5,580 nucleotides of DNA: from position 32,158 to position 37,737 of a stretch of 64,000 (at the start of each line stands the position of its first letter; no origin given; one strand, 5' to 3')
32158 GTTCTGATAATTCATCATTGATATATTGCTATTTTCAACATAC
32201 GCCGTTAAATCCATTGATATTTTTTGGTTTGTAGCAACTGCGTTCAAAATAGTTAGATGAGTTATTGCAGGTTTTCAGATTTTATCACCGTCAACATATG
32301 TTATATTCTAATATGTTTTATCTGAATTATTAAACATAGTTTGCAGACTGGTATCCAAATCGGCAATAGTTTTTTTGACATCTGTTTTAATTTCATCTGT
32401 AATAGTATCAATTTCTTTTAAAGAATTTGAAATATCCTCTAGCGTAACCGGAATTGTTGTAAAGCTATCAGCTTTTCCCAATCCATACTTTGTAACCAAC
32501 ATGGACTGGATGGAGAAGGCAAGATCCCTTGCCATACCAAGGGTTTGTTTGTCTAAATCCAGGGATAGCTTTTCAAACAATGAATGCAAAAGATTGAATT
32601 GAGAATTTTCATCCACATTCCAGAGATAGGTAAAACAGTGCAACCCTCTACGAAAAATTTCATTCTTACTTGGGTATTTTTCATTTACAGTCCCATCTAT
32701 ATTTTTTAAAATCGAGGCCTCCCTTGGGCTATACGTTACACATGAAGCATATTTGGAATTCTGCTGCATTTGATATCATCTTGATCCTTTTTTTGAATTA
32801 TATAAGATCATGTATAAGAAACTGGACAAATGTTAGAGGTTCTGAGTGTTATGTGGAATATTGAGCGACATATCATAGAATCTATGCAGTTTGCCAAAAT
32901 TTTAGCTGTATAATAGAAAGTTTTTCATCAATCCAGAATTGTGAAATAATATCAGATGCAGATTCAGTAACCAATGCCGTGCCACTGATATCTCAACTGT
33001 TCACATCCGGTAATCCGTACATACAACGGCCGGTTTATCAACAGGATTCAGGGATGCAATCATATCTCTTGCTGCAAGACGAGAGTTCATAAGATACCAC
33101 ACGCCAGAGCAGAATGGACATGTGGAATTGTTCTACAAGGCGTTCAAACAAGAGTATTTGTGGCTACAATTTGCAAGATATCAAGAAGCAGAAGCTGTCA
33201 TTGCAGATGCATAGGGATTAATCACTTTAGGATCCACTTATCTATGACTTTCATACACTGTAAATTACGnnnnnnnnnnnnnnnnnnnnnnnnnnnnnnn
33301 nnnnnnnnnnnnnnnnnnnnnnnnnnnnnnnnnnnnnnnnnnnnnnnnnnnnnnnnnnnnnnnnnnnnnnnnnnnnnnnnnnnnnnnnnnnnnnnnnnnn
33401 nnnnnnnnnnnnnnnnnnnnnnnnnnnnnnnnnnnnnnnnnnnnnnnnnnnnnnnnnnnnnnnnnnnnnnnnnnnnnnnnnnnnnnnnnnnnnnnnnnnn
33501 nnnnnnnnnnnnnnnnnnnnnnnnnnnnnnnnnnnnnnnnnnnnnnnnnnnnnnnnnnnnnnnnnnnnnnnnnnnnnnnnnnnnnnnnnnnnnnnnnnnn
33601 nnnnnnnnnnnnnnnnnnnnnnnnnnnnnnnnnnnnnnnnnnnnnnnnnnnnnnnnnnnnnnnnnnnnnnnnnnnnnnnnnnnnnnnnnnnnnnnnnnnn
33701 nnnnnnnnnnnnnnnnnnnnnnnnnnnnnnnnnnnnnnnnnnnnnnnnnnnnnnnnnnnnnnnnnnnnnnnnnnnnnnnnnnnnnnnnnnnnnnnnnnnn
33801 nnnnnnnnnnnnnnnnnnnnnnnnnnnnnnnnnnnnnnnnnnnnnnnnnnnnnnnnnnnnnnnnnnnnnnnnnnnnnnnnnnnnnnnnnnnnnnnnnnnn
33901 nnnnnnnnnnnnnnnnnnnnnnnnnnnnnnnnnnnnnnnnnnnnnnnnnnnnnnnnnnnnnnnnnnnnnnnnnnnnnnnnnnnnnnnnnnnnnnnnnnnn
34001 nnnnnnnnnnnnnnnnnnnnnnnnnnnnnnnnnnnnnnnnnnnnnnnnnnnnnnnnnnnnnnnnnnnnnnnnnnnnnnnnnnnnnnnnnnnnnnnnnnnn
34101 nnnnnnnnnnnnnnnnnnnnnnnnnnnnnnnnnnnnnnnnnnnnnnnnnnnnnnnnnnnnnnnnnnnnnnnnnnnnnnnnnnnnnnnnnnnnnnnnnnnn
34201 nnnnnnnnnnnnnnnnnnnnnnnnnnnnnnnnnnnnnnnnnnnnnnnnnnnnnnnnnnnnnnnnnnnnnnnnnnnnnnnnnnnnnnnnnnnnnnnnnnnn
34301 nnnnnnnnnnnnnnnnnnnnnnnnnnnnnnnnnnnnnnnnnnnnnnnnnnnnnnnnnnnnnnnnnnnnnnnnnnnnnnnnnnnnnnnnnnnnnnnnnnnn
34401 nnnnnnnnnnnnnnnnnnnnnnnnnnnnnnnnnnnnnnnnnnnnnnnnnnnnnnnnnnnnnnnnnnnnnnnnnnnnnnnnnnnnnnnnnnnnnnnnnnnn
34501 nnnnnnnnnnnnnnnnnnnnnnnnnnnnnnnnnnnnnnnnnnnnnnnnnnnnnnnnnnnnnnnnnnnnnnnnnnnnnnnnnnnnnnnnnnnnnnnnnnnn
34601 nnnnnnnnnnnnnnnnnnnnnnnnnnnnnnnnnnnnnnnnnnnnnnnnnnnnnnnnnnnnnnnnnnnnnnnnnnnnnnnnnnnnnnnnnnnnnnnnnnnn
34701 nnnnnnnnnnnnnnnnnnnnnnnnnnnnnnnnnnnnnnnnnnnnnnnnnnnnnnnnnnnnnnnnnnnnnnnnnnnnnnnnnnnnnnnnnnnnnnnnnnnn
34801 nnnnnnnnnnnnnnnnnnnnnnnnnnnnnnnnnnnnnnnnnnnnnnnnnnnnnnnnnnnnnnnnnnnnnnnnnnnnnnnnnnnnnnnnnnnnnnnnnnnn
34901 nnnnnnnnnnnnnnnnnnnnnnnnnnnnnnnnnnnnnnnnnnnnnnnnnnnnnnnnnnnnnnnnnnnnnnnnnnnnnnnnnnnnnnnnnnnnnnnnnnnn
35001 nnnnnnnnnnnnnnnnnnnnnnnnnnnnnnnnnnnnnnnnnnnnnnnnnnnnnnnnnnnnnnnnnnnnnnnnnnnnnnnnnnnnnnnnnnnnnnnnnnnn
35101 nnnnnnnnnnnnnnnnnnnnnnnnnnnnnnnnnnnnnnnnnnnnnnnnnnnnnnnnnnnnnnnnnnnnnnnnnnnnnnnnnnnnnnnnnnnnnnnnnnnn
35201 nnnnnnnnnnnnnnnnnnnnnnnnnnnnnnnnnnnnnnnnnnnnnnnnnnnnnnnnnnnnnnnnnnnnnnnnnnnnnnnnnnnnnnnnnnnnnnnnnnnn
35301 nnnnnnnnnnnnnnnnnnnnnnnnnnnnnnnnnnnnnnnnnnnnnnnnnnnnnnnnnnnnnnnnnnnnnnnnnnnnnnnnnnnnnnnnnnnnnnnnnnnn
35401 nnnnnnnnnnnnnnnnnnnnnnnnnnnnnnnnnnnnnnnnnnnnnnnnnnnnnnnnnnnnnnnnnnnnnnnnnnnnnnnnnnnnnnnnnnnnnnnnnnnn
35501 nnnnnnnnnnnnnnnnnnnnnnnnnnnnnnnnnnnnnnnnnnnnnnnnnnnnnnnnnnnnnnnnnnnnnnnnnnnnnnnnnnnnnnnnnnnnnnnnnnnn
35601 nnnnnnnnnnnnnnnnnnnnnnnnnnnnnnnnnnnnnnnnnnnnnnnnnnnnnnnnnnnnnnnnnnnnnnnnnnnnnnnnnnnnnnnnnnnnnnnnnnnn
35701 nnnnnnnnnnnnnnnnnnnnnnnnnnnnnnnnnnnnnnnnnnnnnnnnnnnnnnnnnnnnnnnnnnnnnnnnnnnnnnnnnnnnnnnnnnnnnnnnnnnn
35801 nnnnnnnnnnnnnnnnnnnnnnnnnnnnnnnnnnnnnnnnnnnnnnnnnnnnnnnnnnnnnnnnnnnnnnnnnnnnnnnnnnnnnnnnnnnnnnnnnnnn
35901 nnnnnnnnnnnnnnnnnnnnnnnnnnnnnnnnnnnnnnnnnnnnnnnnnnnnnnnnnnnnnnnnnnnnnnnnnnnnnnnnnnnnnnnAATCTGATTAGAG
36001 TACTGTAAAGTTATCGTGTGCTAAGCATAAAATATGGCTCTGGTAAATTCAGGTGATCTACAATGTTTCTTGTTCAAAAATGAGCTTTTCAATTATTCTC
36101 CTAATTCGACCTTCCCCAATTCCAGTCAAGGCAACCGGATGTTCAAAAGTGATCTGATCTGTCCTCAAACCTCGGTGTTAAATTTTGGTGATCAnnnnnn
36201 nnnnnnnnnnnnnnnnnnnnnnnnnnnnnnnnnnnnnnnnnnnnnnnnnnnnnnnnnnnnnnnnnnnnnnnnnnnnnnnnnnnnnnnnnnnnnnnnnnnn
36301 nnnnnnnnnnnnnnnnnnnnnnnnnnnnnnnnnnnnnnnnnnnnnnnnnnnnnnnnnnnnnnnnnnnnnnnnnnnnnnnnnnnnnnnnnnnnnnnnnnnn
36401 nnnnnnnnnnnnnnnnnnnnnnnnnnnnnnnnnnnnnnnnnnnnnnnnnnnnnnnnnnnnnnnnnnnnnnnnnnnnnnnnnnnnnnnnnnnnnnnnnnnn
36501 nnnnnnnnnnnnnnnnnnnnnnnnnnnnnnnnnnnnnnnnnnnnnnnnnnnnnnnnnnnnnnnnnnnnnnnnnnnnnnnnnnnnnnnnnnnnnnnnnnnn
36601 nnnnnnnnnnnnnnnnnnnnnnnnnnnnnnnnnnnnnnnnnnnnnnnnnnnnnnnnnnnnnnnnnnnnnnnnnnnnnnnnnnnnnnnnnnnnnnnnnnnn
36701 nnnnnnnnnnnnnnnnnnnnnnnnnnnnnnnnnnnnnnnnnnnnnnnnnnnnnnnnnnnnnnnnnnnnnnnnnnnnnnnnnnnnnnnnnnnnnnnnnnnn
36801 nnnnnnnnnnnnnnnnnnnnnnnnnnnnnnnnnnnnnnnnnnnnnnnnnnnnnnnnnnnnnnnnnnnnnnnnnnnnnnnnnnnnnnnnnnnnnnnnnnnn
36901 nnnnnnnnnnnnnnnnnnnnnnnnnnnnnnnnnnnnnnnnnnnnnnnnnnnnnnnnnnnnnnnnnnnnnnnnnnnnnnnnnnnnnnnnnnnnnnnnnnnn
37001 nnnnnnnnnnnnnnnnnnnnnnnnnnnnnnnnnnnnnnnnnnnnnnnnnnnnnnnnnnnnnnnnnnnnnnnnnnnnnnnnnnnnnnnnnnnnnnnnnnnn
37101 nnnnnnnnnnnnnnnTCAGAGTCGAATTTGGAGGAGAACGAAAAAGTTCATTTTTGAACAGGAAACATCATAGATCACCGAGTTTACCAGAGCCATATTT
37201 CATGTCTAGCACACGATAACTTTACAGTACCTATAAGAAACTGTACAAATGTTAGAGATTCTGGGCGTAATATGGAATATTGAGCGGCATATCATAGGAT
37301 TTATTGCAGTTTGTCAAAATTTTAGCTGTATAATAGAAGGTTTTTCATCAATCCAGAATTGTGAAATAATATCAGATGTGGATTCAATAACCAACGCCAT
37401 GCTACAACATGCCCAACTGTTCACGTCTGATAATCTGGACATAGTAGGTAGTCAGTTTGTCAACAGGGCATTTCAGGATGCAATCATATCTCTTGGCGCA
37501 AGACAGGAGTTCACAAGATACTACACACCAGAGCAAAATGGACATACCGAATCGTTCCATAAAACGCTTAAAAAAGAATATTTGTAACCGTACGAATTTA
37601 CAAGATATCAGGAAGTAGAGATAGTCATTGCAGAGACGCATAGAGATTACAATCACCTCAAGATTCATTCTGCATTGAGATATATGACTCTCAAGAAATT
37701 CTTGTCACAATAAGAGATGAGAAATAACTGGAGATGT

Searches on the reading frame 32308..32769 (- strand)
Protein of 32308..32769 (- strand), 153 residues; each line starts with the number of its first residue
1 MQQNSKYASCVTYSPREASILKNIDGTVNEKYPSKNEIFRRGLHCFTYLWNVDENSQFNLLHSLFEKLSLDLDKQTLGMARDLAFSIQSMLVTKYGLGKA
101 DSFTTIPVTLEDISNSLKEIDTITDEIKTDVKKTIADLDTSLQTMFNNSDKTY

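Call 10: search_protein_families(library=pfam, proteins=[window:32308-32769:-], max_evalue=0.01)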
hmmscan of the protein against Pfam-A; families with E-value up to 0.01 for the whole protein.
window:32308-32769:- (153 aa): 1 family
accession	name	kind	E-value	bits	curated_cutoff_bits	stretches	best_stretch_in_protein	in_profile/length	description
PF06248.19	Zw10_N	-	0.0014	19.6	26.3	1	86-135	11-59/93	Centromere/kinetochore Zw10 N-terminal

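Call 61: search_protein_families(library=padloc, proteins=[window:32308-32769:-], max_evalue=0.001)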
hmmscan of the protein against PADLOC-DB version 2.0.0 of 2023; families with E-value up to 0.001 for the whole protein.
window:32308-32769:- (153 aa): 0 families

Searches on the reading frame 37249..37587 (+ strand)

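Call 10: search_protein_families(library=pfam, proteins=[window:37249-37587:+], max_evalue=0.01)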
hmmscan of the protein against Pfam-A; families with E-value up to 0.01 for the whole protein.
window:37249-37587:+ (112 aa): 1 family
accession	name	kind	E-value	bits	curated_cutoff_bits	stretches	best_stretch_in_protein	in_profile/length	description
PF13683.12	rve_3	-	1.1e-05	25.5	26.5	1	83-112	2-31/67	Integrase core domain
